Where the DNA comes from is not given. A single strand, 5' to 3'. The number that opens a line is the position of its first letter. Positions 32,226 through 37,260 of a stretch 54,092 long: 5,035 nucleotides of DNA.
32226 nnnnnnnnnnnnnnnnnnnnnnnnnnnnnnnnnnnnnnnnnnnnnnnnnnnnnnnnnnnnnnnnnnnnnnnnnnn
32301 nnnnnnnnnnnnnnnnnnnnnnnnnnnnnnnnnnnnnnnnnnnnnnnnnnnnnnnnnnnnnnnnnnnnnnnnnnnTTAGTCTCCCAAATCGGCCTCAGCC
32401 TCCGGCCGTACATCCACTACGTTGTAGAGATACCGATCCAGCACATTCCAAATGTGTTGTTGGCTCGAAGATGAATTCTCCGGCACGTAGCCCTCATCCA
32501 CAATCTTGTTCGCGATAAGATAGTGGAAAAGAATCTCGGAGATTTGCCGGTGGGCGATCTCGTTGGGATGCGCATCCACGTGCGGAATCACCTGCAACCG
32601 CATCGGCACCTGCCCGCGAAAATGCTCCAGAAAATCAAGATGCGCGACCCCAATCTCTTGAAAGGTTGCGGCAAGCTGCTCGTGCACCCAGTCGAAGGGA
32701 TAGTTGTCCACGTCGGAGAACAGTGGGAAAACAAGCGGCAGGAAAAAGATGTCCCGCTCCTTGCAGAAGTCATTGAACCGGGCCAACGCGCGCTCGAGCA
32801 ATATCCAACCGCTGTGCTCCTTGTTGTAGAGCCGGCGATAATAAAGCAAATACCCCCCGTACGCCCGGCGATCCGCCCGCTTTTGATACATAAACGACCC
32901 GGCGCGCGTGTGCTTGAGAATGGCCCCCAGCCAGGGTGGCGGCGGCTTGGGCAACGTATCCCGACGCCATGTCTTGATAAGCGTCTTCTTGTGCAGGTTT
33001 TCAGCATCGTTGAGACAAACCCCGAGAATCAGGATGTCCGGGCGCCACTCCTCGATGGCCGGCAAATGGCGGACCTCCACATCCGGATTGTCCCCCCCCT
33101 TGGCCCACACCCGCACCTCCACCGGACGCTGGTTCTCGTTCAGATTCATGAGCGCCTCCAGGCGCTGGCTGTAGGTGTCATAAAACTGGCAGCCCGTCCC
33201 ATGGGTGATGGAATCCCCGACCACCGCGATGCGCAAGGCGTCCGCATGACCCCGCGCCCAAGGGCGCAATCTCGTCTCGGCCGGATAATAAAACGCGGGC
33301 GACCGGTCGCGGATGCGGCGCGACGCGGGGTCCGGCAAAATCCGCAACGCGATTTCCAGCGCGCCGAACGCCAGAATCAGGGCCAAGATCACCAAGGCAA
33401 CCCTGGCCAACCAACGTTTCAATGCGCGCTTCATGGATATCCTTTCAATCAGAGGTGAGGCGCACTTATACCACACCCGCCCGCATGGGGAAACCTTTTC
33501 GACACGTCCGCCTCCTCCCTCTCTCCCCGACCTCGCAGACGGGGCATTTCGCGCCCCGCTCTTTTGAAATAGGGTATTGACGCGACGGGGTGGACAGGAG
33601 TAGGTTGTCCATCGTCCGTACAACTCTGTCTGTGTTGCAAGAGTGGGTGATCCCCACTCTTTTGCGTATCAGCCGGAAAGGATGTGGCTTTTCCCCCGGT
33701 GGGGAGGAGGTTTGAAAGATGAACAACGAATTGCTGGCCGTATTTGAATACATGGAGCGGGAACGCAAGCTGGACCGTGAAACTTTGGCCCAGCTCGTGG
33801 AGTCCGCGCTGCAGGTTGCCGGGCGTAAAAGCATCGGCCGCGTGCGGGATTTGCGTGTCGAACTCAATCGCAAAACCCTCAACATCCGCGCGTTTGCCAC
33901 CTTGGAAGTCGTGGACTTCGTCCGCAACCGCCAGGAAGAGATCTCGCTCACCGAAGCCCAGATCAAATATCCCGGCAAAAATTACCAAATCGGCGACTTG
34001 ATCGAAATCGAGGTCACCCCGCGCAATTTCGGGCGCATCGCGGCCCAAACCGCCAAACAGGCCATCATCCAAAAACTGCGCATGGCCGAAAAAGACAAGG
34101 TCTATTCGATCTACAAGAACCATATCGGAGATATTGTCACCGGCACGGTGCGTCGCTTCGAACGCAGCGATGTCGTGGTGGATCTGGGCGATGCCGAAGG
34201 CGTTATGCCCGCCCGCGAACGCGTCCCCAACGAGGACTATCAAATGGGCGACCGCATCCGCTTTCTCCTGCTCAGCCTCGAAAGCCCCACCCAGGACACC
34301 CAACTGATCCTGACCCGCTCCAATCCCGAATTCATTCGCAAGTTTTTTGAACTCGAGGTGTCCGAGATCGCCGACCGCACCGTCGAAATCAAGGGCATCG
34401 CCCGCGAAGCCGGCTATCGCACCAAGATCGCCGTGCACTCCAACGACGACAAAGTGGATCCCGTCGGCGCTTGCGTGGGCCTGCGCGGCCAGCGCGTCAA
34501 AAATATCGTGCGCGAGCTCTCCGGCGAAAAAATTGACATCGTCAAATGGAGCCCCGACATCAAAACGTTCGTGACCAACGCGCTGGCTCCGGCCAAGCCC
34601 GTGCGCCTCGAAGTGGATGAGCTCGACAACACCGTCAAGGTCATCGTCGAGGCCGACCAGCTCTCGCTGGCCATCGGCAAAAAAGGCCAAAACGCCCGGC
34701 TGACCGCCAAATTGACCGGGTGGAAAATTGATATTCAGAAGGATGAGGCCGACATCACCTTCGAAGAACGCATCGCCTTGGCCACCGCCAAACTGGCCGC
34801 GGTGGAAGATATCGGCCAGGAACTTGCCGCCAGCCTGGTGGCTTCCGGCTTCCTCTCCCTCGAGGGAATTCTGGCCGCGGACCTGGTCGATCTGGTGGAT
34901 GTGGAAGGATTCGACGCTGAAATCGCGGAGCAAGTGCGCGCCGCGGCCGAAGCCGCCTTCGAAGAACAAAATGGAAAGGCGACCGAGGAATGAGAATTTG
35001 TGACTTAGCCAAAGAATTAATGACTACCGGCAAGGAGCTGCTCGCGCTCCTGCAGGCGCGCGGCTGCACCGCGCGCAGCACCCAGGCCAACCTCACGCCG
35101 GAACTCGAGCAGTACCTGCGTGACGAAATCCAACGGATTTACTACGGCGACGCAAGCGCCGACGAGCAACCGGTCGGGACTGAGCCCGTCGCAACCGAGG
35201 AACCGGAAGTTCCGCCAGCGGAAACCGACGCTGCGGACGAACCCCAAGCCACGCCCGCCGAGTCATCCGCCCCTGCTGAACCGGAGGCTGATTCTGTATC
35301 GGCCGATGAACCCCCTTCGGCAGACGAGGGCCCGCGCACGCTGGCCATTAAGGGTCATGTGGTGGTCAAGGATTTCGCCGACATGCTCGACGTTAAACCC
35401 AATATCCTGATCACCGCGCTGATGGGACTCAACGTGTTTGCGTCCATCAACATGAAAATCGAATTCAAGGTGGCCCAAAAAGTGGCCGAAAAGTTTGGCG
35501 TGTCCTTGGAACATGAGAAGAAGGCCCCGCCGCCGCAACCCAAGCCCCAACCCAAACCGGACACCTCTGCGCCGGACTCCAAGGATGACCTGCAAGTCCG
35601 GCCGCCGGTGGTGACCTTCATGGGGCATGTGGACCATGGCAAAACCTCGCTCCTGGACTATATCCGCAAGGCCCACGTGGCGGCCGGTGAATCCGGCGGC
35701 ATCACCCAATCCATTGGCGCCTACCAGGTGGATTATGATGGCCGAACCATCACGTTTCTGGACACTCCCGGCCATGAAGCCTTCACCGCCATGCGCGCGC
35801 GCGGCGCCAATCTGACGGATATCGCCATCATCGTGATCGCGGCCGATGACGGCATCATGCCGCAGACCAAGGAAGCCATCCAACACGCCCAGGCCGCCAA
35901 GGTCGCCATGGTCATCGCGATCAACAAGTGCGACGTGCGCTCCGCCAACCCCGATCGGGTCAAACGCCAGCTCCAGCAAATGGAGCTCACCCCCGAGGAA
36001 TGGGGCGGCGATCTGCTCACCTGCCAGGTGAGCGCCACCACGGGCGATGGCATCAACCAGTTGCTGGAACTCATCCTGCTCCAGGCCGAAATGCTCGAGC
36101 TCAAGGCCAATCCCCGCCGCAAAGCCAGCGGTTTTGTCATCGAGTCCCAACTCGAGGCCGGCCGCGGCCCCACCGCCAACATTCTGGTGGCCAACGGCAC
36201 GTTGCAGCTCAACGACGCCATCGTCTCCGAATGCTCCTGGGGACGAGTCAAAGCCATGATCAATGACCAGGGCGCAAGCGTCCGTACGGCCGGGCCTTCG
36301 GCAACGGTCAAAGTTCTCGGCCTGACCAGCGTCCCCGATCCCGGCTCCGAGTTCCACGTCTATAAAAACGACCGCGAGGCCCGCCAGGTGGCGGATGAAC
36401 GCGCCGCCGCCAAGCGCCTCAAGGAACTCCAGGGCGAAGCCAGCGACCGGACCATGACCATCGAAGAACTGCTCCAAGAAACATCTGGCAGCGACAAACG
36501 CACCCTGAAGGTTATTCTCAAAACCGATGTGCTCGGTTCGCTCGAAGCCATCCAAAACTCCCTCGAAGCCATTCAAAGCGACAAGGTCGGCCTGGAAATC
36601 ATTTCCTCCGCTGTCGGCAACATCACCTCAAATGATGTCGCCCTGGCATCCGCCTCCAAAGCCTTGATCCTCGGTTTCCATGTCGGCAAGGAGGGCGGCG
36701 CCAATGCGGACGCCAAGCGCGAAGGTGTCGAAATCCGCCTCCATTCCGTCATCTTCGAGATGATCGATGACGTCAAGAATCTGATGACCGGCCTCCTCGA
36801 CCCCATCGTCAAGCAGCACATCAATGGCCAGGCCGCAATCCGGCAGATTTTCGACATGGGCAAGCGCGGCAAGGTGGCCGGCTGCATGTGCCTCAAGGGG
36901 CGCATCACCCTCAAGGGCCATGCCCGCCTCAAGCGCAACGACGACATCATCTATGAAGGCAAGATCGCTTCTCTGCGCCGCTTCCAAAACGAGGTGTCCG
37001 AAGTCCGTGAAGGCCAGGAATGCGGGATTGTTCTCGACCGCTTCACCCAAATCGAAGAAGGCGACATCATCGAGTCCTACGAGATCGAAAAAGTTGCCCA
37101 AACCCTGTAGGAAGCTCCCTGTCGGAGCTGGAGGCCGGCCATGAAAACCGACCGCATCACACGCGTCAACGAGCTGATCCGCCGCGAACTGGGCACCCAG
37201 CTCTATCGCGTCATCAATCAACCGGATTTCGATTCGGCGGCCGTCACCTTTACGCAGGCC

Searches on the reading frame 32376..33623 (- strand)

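Call 56: search_protein_families(library=pfam, proteins=[window:32376-33623:-])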
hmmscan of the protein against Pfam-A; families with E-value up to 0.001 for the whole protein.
window:32376-33623:- (415 aa): 1 family
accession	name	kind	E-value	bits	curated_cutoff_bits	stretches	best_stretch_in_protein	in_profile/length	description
PF13472.12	Lipase_GDSL_2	-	6.7e-09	36.9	32.9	1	134-359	1-177/178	GDSL-like Lipase/Acylhydrolase family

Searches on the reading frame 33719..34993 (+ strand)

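Call 56: search_protein_families(library=pfam, proteins=[window:33719-34993:+])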
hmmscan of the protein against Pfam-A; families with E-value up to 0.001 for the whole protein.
window:33719-34993:+ (424 aa): 6 families
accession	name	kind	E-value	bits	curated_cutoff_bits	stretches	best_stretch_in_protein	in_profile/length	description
PF08529.16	NusA_N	-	1.5e-32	112.7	23.8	1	4-126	1-119/119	NusA N-terminal domain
PF13184.12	KH_5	-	1.5e-32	112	27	1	231-295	1-65/69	NusA-like KH domain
PF14520.12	HHH_5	-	9.5e-07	29.6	27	1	359-410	4-55/57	Helix-hairpin-helix domain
PF00575.29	S1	-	1.9e-05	25.4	22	1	136-188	4-63/74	S1 RNA binding domain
PF00013.35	KH_1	-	0.00015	21.9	21.5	0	305-352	1-47/66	KH domain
PF07650.23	KH_2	-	0.00016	21.9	22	0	281-337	2-58/78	KH domain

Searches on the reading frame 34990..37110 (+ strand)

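Call 56: search_protein_families(library=pfam, proteins=[window:34990-37110:+])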
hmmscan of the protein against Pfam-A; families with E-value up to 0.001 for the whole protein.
window:34990-37110:+ (706 aa): 9 families
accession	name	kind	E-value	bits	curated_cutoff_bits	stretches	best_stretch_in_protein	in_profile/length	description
PF00009.33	GTP_EFTU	-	1.9e-35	122.6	26.5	1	208-363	6-183/188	Elongation factor Tu GTP binding domain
PF11987.13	IF-2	-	1.9e-33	115.3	27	1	484-596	5-117/117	Translation-initiation factor 2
PF22042.2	EF-G_D2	-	2.6e-20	72.7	27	1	378-457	1-83/84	Elongation factor G domain 2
PF04760.21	IF2_N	-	1e-11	44.8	25.3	1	126-171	6-52/53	Translation initiation factor IF-2, N-terminal region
PF01926.29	MMR_HSR1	-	4.4e-11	43.3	21.9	1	208-313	2-113/113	50S ribosome-binding GTPase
PF00071.28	Ras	-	3.1e-06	27.3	21.6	1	210-363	4-157/162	Ras family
PF00025.27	Arf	-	0.00016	21.6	22.3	1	210-362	19-170/174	ADP-ribosylation factor family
PF03193.22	RsgA_GTPase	-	0.00025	21.4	30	0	273-362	21-104/174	RsgA GTPase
PF03308.22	MeaB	-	0.0003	20.3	23.1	0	289-372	154-241/273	Methylmalonyl Co-A mutase-associated GTPase MeaB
